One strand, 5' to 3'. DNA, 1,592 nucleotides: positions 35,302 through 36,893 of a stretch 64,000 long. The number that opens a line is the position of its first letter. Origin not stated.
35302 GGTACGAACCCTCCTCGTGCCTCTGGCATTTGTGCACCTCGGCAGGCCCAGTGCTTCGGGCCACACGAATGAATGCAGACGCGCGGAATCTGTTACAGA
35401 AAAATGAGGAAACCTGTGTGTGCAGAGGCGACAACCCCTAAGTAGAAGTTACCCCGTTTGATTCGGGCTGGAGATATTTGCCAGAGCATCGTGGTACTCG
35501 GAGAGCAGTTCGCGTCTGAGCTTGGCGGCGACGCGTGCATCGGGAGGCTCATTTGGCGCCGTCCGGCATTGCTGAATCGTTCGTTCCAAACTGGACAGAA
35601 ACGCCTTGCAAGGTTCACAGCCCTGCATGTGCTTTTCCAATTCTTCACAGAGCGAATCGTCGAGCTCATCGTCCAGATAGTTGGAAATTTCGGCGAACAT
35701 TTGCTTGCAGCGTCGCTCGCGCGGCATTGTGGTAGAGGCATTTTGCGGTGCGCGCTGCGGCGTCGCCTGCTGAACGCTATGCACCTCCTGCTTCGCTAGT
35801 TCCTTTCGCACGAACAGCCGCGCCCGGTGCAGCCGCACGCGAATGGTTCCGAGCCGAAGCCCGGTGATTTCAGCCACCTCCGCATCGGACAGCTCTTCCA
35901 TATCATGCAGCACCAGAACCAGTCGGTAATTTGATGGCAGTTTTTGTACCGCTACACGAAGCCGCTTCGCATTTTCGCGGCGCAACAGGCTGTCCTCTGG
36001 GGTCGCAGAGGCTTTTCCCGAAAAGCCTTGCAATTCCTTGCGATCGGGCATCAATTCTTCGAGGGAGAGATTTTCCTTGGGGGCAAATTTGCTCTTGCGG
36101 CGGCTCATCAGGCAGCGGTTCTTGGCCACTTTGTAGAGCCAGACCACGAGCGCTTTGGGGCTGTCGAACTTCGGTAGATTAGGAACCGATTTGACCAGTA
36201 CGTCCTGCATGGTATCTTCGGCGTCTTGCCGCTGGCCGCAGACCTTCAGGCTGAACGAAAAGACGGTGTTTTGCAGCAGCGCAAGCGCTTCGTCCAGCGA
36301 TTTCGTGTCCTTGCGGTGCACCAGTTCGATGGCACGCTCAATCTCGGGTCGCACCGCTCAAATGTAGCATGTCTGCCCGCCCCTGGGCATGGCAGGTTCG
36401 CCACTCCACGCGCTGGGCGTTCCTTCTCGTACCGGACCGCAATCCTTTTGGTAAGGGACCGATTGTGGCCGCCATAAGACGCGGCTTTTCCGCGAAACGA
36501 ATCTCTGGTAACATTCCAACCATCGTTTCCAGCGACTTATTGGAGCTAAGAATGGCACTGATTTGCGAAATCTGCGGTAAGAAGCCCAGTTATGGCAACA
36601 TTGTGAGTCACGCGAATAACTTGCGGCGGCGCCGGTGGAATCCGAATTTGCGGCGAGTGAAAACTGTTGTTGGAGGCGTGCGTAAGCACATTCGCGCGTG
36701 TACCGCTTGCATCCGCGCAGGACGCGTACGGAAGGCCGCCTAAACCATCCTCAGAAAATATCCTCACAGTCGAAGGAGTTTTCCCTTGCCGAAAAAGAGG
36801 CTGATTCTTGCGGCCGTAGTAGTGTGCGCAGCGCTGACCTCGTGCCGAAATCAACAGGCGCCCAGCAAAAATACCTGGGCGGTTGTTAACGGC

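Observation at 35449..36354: Single-polypeptide ECF sigma factor plus complete ZAS (HxxxCxxC) anti-sigma domain, with no membrane anchor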

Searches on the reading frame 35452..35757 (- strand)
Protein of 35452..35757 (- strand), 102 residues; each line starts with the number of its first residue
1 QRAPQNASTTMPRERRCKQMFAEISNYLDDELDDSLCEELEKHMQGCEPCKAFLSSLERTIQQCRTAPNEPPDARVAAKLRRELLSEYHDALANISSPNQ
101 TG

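Call 22: search_solved_structures(query=window:35452-35730:-, max_evalue=10, show_alignments=3)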
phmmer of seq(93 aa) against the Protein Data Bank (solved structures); distinct sequences matched with E-value up to 10: 2.
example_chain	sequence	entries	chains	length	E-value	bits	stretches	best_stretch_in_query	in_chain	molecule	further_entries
5frf_A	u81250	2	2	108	0.0088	19.9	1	3-76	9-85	ANTI-SIGMA FACTOR RSRA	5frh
5wuq_C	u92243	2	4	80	0.081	16.8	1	17-74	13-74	Anti-sigma-W factor RsiW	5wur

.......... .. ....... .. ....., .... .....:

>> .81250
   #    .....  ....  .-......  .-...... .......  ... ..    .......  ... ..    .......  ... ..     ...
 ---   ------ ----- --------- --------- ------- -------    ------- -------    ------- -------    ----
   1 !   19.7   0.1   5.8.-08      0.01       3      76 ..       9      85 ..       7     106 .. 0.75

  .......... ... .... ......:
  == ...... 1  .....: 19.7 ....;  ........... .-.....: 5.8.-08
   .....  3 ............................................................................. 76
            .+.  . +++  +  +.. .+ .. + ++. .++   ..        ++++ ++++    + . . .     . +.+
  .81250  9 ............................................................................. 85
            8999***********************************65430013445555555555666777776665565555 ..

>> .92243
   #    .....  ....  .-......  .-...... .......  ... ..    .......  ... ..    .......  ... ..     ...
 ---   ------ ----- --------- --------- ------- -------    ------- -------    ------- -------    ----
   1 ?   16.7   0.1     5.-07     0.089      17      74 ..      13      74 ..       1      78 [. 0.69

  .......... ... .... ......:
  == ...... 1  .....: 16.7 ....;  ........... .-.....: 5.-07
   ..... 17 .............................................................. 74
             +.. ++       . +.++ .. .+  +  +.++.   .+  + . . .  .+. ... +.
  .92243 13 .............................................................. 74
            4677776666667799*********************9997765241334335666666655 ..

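Call 33: search_protein_representatives(protein=window:35452-35757:-)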
Query: 102 residues. Proteins with E-value up to 0.001 (for the whole library): 1035; up to 1e-10: 87; up to 1e-30: 4. The best 150 are listed.
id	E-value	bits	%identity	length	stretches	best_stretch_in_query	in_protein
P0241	7.9e-35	135.4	69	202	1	9-98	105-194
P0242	1.1e-32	128.6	63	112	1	7-97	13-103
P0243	2.0e-32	127.7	65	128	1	14-99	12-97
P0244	1.9e-31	124.5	73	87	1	20-97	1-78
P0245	9.2e-28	112.8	60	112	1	5-93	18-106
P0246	1.6e-26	108.8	55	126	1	7-95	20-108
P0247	2.5e-26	108.2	57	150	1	7-95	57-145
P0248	4.3e-25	104.2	72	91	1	20-84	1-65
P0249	2.0e-23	98.8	55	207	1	14-96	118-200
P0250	5.9e-23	97.4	54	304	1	11-95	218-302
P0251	8.3e-23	96.9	54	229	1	5-95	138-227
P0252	1.3e-22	96.3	58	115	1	12-94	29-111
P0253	1.8e-22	95.8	50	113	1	5-96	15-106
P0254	2.2e-22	95.5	47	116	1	3-96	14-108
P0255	3.3e-22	95.0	54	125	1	2-88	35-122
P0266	3.7e-20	88.4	48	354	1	8-89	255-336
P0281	1.5e-16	76.9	43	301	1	10-99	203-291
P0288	1.4e-14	70.5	42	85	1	16-95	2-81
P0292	7.2e-14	68.3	41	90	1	16-93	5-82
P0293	8.0e-14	68.1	44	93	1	16-93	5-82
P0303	1.4e-12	64.2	41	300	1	15-100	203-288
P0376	7.7e-09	52.2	34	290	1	8-96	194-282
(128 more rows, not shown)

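Call 38: find_related_loci(query=P0292, collection=genome_contigs, flank=3000)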
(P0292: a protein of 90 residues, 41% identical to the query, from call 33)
Query P0292 (90 aa) in genome_contigs; peptide patterns used: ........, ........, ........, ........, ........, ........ (x = any residue, [..] = any of these).
600 stretches matched a pattern (row limit reached: there are more); 12 encode a relative of the query (tblastn E <= 1e-3); 12 distinct loci.
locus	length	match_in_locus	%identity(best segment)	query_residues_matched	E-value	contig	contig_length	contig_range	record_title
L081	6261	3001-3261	85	1-87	5e-49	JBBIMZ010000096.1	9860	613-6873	MAG: Solibacteraceae bacterium isolate BR2F70218_bin_244 NODE_6891_length_9860_cov_3.524018, whole genome shotgun sequen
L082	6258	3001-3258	67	1-86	3e-36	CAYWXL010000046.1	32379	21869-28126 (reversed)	MAG TPA_asm: uncultured Solibacteraceae bacterium isolate SRP216583_co2_198 genome assembly, contig: NODE_749_length_323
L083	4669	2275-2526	62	1-84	4e-34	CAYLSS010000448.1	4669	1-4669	MAG TPA_asm: uncultured Solibacteraceae bacterium isolate SRP141376_co4_204 genome assembly, contig: NODE_30006_length_4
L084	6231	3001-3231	62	5-81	3e-29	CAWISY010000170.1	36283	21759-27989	MAG: Bryobacterales bacterium isolate MFD03044.bin.2.26 genome assembly, contig: contig_74650, whole genome shotgun sequ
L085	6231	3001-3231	60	5-81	6e-29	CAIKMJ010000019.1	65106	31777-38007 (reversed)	MAG: uncultured Acidobacteriia bacterium isolate VK_bin-0219 genome assembly, contig: bin-0219:19/80, whole genome shotg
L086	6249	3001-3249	57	5-87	1e-28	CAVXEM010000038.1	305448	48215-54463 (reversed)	MAG: Bryobacterales bacterium isolate MFD01872.bin.3.534 genome assembly, contig: contig_44304, whole genome shotgun seq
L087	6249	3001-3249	53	5-87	7e-28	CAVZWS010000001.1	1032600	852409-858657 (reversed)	MAG: Bryobacterales bacterium isolate MFD01872.bin.2.168 genome assembly, contig: contig_117025, whole genome shotgun se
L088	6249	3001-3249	51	1-83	2e-26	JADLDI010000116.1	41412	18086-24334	MAG: Bryobacterales bacterium isolate SJ270 c_000001418021, whole genome shotgun sequence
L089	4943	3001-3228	57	3-78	4e-26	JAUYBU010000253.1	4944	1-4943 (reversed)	MAG: Bryobacterales bacterium isolate C20_concoct.bin.137 C20_k141_323206, whole genome shotgun sequence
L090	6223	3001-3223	62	5-78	3e-20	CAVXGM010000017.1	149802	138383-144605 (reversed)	MAG: Bryobacterales bacterium isolate MFD05502.bin.2.50 genome assembly, contig: contig_32947, whole genome shotgun sequ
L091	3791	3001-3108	46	8-46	9e-6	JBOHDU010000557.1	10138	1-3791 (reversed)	MAG: Nocardioidaceae bacterium isolate TC-S_metawrap_bin.25 k127_3263616, whole genome shotgun sequence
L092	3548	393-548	33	1-52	2e-5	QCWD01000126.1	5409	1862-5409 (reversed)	MAG: Nitrososphaeraceae archaeon isolate WS9 E_2_scaffold_71935, whole genome shotgun sequence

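Call 41: list_cluster_members(proteins=[P0303, P0376, P0281, P0266, P0292, P0211, P0218, P0002, P0288, P0293])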
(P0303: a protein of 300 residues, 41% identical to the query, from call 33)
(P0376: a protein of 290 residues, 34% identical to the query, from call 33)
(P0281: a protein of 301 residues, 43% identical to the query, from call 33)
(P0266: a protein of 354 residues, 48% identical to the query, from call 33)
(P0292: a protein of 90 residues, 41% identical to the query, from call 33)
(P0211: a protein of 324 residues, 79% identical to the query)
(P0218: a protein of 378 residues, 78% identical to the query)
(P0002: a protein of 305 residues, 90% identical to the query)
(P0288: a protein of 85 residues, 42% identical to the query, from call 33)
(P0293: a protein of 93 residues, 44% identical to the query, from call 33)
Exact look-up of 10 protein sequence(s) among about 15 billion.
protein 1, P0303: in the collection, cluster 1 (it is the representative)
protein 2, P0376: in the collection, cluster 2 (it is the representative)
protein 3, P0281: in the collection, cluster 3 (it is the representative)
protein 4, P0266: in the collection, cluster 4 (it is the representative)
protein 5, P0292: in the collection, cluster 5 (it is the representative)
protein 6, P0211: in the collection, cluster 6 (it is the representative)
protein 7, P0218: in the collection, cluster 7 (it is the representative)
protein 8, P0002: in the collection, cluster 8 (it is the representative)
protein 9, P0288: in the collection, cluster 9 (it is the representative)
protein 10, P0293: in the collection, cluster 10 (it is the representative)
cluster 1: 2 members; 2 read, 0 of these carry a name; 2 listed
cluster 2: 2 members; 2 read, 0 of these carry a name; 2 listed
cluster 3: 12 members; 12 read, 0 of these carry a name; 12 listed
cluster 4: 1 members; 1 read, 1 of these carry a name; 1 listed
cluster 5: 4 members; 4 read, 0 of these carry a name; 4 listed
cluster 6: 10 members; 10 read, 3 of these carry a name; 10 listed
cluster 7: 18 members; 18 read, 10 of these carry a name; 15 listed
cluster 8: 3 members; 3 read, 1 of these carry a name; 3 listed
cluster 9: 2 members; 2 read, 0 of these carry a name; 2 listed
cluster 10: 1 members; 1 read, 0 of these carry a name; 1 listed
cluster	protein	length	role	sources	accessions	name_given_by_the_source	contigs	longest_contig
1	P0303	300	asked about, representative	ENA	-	-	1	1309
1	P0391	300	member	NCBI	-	-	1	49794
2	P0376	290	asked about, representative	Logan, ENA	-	-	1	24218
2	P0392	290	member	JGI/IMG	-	-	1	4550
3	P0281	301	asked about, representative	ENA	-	-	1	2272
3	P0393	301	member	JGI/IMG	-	-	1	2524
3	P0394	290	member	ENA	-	-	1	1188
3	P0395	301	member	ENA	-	-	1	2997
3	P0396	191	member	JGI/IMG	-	-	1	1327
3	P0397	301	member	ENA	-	-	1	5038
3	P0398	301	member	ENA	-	-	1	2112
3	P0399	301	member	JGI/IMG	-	-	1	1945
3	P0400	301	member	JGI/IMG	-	-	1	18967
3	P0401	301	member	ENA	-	-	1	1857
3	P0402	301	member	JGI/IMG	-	-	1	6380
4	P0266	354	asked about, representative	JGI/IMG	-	RNA polymerase sigma-70 factor (ECF subfamily)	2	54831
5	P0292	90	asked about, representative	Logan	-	-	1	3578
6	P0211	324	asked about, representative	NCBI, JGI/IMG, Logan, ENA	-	-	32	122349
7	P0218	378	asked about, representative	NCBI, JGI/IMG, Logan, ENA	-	RNA polymerase sigma-70 factor (ECF subfamily)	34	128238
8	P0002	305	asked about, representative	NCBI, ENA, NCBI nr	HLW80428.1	MAG TPA: sigma-70 family RNA polymerase sigma factor [Candidatus Acidoferrales bacterium] | sigma-70 family RNA polymerase sigma factor [Candidatus Acidoferrales bacterium]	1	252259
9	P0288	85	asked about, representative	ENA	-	-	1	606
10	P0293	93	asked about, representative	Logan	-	-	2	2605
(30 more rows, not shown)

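Call 42: find_related_loci(query=P0303, collection=genome_contigs, flank=4000)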
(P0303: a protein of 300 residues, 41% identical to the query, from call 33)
Query P0303 (300 aa) in genome_contigs; peptide patterns used: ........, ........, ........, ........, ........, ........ (x = any residue, [..] = any of these).
130 stretches matched a pattern; 43 encode a relative of the query (tblastn E <= 1e-3); 43 distinct loci.
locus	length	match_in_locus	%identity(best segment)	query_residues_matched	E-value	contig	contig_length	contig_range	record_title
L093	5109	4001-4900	100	1-300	0e+0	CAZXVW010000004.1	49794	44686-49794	MAG TPA_asm: uncultured Solibacteraceae bacterium isolate binchicken_co19_498 genome assembly, contig: NODE_773_length_4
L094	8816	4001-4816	43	1-259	2e-63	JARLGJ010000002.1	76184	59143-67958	MAG: Acidobacteriota bacterium isolate MAG_BO89 MetaBAT2_Bin_89_Oxic_k141_34016, whole genome shotgun sequence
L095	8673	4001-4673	43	31-256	5e-35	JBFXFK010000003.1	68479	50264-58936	MAG: Desulfatirhabdiaceae bacterium isolate CA_2019_TPIn_138 NODE_1355_length_68479_cov_8.735355_TPIn, whole genome shot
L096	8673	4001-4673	43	31-256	1e-36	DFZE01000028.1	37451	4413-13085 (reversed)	MAG TPA_asm: Desulfobacteraceae bacterium UBA4064 UBA4064_contig_5215, whole genome shotgun sequence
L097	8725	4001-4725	31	14-267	8e-19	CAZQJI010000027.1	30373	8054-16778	MAG TPA_asm: uncultured Bacteroidota bacterium isolate binchicken_co71_50 genome assembly, contig: NODE_602_length_30373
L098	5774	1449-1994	30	12-190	9e-14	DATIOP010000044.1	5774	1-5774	MAG TPA_asm: Gemmatimonadales bacterium isolate SMAG_U15827 k141_1701030, whole genome shotgun sequence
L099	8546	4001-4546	30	12-190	1e-13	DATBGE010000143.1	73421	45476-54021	MAG TPA_asm: Gemmatimonadales bacterium isolate SMAG_U3829 k141_1201052, whole genome shotgun sequence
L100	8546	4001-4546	30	12-190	1e-13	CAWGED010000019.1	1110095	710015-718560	MAG: uncultured Gemmatimonadales bacterium isolate MFD02199.bin.2.180 genome assembly, contig: contig_8825, whole genome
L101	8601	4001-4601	28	27-248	6e-14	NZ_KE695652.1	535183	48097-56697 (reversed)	Brevibacillus thermoruber 423 Scaffold5, whole genome shotgun sequence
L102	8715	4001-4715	28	28-270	2e-13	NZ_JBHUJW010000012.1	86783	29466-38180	Brevibacillus sp. GCM10020057 strain CGMCC 1.18576 GCM70020057_32, whole genome shotgun sequence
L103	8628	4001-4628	27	27-258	8e-14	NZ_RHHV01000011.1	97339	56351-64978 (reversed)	Brevibacillus parabrevis strain NRRL NRS 605 contig_11, whole genome shotgun sequence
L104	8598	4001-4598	27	28-248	3e-13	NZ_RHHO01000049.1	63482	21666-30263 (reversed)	Brevibacillus borstelensis strain NRRL NRS 818 contig_49, whole genome shotgun sequence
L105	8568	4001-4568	28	28-242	3e-13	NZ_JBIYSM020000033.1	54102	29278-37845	Brevibacillus sp. H7 H7_scaffold33, whole genome shotgun sequence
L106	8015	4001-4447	27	33-178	3e-11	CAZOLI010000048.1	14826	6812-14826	MAG TPA_asm: uncultured Planctomycetia bacterium isolate SRP185896_co1_20 genome assembly, contig: NODE_2467_length_1482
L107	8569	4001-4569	30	31-245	4e-13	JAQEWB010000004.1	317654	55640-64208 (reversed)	Bacillaceae bacterium OF18-1A OF18-1A.Scaf4, whole genome shotgun sequence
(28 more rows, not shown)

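Call 46: find_homologous_proteins(query=A4, max_evalue=0.00001)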
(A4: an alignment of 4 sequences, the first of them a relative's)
Query A4 (4 sequences) (300 aa, profile of the alignment): 5477 proteins with E <= 0.00001 among 8000 candidates; the best 120 are listed.
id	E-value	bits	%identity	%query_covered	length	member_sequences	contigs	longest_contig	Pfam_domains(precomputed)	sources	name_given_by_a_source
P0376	6.5e-171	585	57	94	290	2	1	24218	PF04545.23,PF04542.21,PF08281.19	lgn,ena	-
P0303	3.7e-166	570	100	100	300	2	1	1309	PF13490.12,PF04545.23,PF04542.21,PF08281.19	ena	-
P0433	2.1e-113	397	55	95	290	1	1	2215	PF13490.12,PF04545.23,PF04542.21,PF08281.19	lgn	-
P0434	3.3e-108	380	58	96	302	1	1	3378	PF13490.12,PF04545.23,PF04542.21,PF08281.19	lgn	-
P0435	2.0e-107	377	58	95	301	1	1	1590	PF13490.12,PF04545.23,PF04542.21,PF08281.19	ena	-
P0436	3.9e-102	360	54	96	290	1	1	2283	PF13490.12,PF04545.23,PF04542.21,PF08281.19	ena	-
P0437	4.7e-98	346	52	94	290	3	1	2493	PF13490.12,PF04545.23,PF04542.21,PF08281.19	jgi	jgi:RNA polymerase sigma-70 factor (ECF subfamily)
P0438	1.6e-97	344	55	96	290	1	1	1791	PF13490.12,PF04542.21,PF08281.19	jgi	jgi:RNA polymerase sigma-70 factor (ECF subfamily)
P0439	3.0e-97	344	54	95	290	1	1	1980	PF13490.12,PF04545.23,PF04542.21,PF08281.19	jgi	jgi:RNA polymerase sigma-70 factor (ECF subfamily)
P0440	5.4e-96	339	54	94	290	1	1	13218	PF13490.12,PF04545.23,PF04542.21,PF08281.19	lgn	-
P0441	1.0e-95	339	52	100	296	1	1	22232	PF13490.12,PF04545.23,PF04542.21,PF08281.19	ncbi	-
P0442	1.2e-95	338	51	94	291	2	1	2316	PF13490.12,PF04545.23,PF04542.21,PF08281.19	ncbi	-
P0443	2.2e-95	337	54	90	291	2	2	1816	PF13490.12,PF04545.23,PF04542.21,PF08281.19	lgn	-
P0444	2.8e-95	337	53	96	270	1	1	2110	PF13490.12,PF04545.23,PF04542.21,PF08281.19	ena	-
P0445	4.0e-95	337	53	95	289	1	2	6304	PF13490.12,PF04545.23,PF04542.21,PF08281.19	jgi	jgi:RNA polymerase sigma-70 factor (ECF subfamily)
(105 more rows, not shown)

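Call 69: search_protein_families(library=pfam, proteins=[L084:2379-3002:+, L084:2986-3258:+, L084:1941-2348:+, L084:3268-3645:+], max_evalue=0.01)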
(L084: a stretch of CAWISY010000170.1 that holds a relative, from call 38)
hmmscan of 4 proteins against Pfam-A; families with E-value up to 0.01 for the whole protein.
L084:2379-3002:+ (207 aa): 6 families
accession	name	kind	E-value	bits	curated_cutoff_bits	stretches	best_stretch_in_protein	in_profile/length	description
PF08281.18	Sigma70_r4_2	-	7.1e-16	58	25.7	1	136-187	3-54/54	Sigma-70, region 4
PF04542.20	Sigma70_r2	-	7.7e-13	48.5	24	1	25-88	2-67/71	Sigma-70 region 2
PF04545.22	Sigma70_r4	-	4.4e-09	36.2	24.1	1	140-189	1-50/50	Sigma-70, region 4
PF07638.17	Sigma70_ECF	-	1.1e-05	25.8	21.1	1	125-192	118-184/185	ECF sigma factor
PF22233.2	PhyR_sigma-like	-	4.9e-05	23.5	27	1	145-183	5-43/50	Response regulator PhyR, sigma-like domain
PF22029.2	PhyR_sigma2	-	0.0013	19.2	27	0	35-77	11-53/55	Sigma2 domain of PhyR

L084:2986-3258:+ (90 aa): 1 family
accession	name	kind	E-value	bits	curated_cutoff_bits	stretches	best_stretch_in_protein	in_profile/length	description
PF13490.11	zf-HC2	-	5.7e-12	45.9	22.2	1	7-40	1-34/35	Putative zinc-finger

L084:1941-2348:+ (135 aa): 1 family
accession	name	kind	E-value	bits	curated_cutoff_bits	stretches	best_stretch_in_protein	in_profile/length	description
PF02566.24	OsmC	-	2e-14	54.2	27.5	1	32-126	1-100/100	OsmC-like protein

L084:3268-3645:+ (125 aa): 1 family
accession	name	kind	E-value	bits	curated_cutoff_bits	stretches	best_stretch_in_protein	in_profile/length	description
PF02656.20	DUF202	-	1.2e-16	61.3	23.4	1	9-87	1-67/68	Domain of unknown function (DUF202)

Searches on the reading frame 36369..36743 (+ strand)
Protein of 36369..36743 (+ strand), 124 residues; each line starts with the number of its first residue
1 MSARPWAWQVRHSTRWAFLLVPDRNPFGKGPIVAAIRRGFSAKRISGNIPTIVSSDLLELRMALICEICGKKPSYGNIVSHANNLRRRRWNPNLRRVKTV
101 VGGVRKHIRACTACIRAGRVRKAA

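Call 3: search_protein_families(library=pfam, proteins=[window:36369-36743:+], max_evalue=0.1)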
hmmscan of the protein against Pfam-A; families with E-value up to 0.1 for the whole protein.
window:36369-36743:+ (124 aa): 1 family
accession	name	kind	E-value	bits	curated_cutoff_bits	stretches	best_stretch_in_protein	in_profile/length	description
PF00830.24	Ribosomal_L28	-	4.6e-17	62.2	27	1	66-118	3-57/60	Ribosomal L28 family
